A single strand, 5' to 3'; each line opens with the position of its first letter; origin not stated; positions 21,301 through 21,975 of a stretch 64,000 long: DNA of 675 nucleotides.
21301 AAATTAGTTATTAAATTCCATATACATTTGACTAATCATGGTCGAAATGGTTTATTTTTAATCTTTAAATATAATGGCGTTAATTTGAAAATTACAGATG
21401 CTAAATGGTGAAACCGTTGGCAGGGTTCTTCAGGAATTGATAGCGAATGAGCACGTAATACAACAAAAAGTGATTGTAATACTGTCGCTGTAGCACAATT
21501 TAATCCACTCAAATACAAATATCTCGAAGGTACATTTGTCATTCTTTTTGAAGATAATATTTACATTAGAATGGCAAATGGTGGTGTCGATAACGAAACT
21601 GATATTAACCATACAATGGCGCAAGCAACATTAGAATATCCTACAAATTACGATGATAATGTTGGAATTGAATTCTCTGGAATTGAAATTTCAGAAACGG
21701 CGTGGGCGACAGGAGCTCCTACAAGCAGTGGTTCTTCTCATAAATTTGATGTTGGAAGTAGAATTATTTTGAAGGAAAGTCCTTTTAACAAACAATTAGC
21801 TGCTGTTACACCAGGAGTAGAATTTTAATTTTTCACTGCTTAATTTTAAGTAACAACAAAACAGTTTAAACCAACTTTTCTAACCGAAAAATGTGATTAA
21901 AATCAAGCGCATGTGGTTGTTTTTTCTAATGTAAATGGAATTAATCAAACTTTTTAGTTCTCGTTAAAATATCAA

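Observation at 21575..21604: Spacer 63 matches paralogue A at 28/30 and both mismatches are synonymous third-codon positions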

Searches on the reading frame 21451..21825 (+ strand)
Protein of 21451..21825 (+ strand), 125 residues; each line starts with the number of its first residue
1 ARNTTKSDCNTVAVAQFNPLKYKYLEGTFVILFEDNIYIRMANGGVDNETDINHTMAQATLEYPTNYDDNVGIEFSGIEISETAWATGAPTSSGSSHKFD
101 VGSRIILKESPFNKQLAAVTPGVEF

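Call 26: search_protein_representatives(protein=window:21451-21825:+)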
Query: 125 residues. Proteins with E-value up to 0.001 (for the whole library): 5; up to 1e-10: 5; up to 1e-30: 1. The best 5 are listed.
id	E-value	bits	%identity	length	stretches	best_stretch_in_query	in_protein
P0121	1.3e-76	270.3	100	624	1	1-125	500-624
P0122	1.6e-19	86.2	47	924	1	1-124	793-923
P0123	5.1e-18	81.3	46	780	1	1-124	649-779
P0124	1.8e-16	76.3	48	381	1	13-117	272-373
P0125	2.7e-15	72.5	35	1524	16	35-70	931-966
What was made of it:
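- On Phage fibre / receptor-binding head-domain family (P0122/P0123 type): HMMER E-values are 1.6e-19 to 1.8e-16 with a 125-aa query (call 26).
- An exhaustive HMMER search finds only four real clusters with this head domain: A itself, P0122, P0123 and P0124 (call 26).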

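Call 28: search_protein_families(library=phrogs, proteins=[P0121, P0122, P0123, P0124], max_evalue=0.01)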
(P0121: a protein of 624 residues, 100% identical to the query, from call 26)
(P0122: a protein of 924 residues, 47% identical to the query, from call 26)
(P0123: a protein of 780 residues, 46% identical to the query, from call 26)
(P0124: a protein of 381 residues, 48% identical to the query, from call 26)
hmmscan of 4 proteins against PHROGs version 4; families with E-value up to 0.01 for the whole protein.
P0121 (624 aa): 2 families
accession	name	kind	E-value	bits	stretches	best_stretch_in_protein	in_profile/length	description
phrog_5004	-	unknown function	8.2e-07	29.9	1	211-282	59-129/213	-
phrog_24919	-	tail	0.0028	17.6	1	280-318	32-70/402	tail fiber protein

P0122 (924 aa): 10 families
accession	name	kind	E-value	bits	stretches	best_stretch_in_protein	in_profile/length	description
phrog_5004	-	unknown function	7.2e-07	30.1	1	329-449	58-147/213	-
phrog_541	-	connector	1.4e-06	29.3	1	51-145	23-121/129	head-tail adaptor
phrog_30509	-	tail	0.00057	20.1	1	202-250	86-135/254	collagen like minor tail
phrog_10972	-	tail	0.00075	20.1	1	205-226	171-192/343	tail fiber protein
phrog_21621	-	unknown function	0.0045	18.3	0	204-235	41-72/103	-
phrog_22681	-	DNA, RNA and nucleotide metabolism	0.0052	17.7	0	204-225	112-133/157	DNA polymerase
phrog_14726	-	tail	0.0061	16.3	1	196-225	179-208/537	tail fiber protein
phrog_1658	-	unknown function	0.0077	17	1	205-226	81-102/239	-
phrog_34916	-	tail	0.0087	17.1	0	197-224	24-51/124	tail fiber protein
phrog_366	-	tail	0.009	16.5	0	205-301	368-388/474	tail fiber protein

P0123 (780 aa): 11 families
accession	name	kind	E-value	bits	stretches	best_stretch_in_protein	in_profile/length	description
phrog_5004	-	unknown function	3.2e-07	31.3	1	308-393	108-194/213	-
phrog_10972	-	tail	1.4e-05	25.7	1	196-240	171-222/343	tail fiber protein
phrog_10305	-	tail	5.1e-05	23.1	1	303-348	515-559/1005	tail fiber protein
phrog_5073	-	tail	0.00012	22.2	1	196-226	111-141/519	tail fiber protein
phrog_1658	-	unknown function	0.00059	20.6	1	163-218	19-76/239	-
phrog_6320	-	tail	0.00059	19.7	1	197-216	110-210/745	tail fiber protein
phrog_819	-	tail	0.0007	18.9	1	194-226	529-561/1024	tail protein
phrog_366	-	tail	0.0013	19.3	1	197-263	354-388/474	tail fiber protein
phrog_3904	-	tail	0.0037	16.6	1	194-224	672-694/1086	tail fiber protein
phrog_38806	-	unknown function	0.0047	17.3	0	197-218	76-97/285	-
phrog_34916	-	tail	0.0065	17.6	0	189-232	25-68/124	tail fiber protein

P0124 (381 aa): 38 families (the best 25 are shown)
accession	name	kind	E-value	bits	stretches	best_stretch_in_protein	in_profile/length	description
phrog_5073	-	tail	1.1e-19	71.8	1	84-138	308-362/519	tail fiber protein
phrog_819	-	tail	1.4e-14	54.3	1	83-136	509-565/1024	tail protein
phrog_366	-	tail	2.5e-14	54.6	1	78-169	329-410/474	tail fiber protein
phrog_8745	-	tail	1.7e-13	49.9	1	75-137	1373-1435/1803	tail fiber protein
phrog_6320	-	tail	6.6e-12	46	1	83-139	156-212/745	tail fiber protein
phrog_17587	-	tail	3.4e-11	43.3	1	83-137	367-421/641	tail fiber protein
phrog_3904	-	tail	1.1e-09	38.1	1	72-143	220-295/1086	tail fiber protein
phrog_33406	-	tail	5.3e-09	35.9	1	78-135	217-275/651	tail fiber protein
phrog_26246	-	tail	1.6e-08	35.2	1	69-136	92-158/329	tail protein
phrog_1658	-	unknown function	5e-08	34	1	80-137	50-116/239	-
phrog_30509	-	tail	8.6e-08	32.6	1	82-136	36-90/254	collagen like minor tail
phrog_1806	-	tail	2.3e-07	31.4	1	81-136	105-160/276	collagen like minor tail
phrog_26654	-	unknown function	2.4e-07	31.5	1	83-138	98-150/360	-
phrog_38806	-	unknown function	5.7e-07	30.2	2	77-136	74-133/285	-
phrog_25888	-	unknown function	1.5e-06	28.7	1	101-152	237-288/325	-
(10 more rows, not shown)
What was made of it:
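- P0122's N-terminus hits PHROG head-tail adaptor at 1.4e-6, and P0121-P0123 share phrog_5004 stalk repeats (call 28).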

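Call 29: search_protein_families(library=pfam, proteins=[P0121, P0122, P0123, P0124], max_evalue=0.01)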
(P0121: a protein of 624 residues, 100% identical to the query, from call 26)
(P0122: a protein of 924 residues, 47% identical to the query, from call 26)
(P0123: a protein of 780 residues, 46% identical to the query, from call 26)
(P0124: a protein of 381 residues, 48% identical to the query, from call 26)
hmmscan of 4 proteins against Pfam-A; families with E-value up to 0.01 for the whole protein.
P0121 (624 aa): 0 families

P0122 (924 aa): 0 families

P0123 (780 aa): 0 families

P0124 (381 aa): 1 family
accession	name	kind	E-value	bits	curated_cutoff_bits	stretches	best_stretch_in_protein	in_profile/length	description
PF01391.23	Collagen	-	8.7e-09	35.5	27.2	1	84-136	3-55/60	Collagen triple helix repeat (20 copies)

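Call 30: find_encoding_contigs(protein=P0121, flank=10000, max_places=6)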
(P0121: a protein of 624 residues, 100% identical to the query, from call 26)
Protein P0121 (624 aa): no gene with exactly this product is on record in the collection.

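Call 33: find_encoding_contigs(protein=P0124, flank=10000, max_places=6)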
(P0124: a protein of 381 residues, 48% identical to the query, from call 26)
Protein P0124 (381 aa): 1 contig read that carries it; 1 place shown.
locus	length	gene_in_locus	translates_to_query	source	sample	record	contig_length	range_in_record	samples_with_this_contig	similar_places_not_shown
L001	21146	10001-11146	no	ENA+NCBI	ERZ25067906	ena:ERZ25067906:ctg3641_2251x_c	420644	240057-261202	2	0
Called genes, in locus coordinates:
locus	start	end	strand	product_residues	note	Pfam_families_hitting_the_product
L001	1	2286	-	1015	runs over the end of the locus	PF02811:PHP, PF07733:DNA_pol3_alpha, PF17657:DNA_pol3_finger, PF14579:HHH_6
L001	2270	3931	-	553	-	-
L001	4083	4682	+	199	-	PF00163:Ribosomal_S4, PF01479:S4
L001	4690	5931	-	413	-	PF00579:tRNA-synt_1b, PF22421:SYY_C-terminal (weak)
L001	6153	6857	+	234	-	PF00005:ABC_tran, PF13304:AAA_21 (faint)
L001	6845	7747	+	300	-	PF12698:ABC2_membrane_3 (weak)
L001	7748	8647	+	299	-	-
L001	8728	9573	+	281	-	-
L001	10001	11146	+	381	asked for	PF01391:Collagen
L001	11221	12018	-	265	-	-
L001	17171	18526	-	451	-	-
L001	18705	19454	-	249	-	-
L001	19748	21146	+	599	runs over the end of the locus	PF01391:Collagen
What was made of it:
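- The sister genome has at least two collagen-type genes within one 21-kb locus (call 33).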

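Call 41: list_cluster_members(proteins=[P0121, P0122, P0123, P0001, P0124])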
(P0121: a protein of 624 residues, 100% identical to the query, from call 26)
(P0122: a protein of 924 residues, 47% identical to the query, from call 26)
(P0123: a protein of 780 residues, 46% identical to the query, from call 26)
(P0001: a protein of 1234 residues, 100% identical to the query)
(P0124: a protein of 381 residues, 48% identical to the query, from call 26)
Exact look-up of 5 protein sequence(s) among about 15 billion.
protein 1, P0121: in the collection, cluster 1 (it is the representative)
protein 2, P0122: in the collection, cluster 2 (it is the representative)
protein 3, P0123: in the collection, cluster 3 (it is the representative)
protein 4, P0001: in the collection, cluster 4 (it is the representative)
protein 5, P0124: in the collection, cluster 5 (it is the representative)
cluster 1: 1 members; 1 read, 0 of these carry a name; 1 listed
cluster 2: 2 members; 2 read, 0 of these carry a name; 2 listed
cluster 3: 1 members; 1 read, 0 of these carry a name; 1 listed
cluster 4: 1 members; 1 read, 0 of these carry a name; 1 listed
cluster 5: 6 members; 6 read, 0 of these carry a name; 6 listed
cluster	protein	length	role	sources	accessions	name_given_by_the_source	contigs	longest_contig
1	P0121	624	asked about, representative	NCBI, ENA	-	-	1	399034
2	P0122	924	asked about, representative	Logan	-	-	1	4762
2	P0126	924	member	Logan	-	-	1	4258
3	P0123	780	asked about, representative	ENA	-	-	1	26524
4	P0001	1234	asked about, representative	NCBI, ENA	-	-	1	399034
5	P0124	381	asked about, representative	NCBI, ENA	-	-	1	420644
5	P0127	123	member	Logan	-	-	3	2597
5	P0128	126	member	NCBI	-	-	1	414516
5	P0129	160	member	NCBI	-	-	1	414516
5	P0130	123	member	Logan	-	-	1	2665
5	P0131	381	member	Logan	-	-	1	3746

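Call 42: find_encoding_contigs(protein=P0123, flank=10000, max_places=4)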
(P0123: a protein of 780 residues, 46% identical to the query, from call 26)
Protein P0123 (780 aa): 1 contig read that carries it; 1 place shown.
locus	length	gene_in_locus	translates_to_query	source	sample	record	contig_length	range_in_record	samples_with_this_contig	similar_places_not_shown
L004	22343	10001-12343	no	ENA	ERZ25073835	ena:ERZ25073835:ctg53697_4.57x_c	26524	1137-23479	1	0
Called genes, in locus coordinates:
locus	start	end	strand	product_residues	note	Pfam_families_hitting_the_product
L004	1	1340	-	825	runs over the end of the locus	?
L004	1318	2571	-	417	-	-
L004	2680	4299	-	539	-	-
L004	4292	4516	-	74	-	-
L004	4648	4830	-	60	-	-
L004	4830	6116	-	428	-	-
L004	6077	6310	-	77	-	-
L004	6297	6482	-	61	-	-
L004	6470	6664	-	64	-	-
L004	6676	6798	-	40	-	-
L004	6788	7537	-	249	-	-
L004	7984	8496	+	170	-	-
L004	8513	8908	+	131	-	-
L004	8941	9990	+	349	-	-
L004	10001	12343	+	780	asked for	-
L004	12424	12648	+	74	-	-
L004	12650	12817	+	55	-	-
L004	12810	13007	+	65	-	-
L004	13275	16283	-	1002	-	-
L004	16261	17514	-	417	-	-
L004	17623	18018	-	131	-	-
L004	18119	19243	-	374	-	-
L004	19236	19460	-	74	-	-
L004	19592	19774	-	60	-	-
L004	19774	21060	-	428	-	-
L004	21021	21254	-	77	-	-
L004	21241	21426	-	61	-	-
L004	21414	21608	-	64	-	-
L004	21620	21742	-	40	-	-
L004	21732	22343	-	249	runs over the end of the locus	-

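Call 43: find_encoding_contigs(protein=P0122, flank=10000, max_places=4)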
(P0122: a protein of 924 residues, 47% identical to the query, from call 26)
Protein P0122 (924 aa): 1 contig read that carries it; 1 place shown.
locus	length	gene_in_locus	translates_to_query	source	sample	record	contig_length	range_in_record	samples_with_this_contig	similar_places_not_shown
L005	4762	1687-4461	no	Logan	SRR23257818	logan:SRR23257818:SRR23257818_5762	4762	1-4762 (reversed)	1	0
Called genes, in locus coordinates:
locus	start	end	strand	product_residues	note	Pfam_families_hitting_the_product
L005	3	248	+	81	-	?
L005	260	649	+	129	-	-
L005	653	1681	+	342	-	-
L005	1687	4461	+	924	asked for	-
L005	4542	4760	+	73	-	?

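Call 54: find_related_loci(query=P0123, collection=viral_contigs, flank=10000)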
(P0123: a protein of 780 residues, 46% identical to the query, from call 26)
Query P0123 (780 aa) in viral_contigs; peptide patterns used: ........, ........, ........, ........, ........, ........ (x = any residue, [..] = any of these).
4 stretches matched a pattern, but none encodes a relative of the query by tblastn (E <= 1e-3).

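Call 77: search_protein_families(library=ncbifam, proteins=[P0121], max_evalue=0.01)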
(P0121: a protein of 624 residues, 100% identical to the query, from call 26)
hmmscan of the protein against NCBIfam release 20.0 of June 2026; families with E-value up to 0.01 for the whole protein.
P0121 (624 aa): 1 family
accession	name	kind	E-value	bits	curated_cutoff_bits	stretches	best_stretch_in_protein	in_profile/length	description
TIGR01824.1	PabB-clade2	equivalog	0.0024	17.2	408.55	1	40-149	17-129/355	aminodeoxychorismate synthase, component I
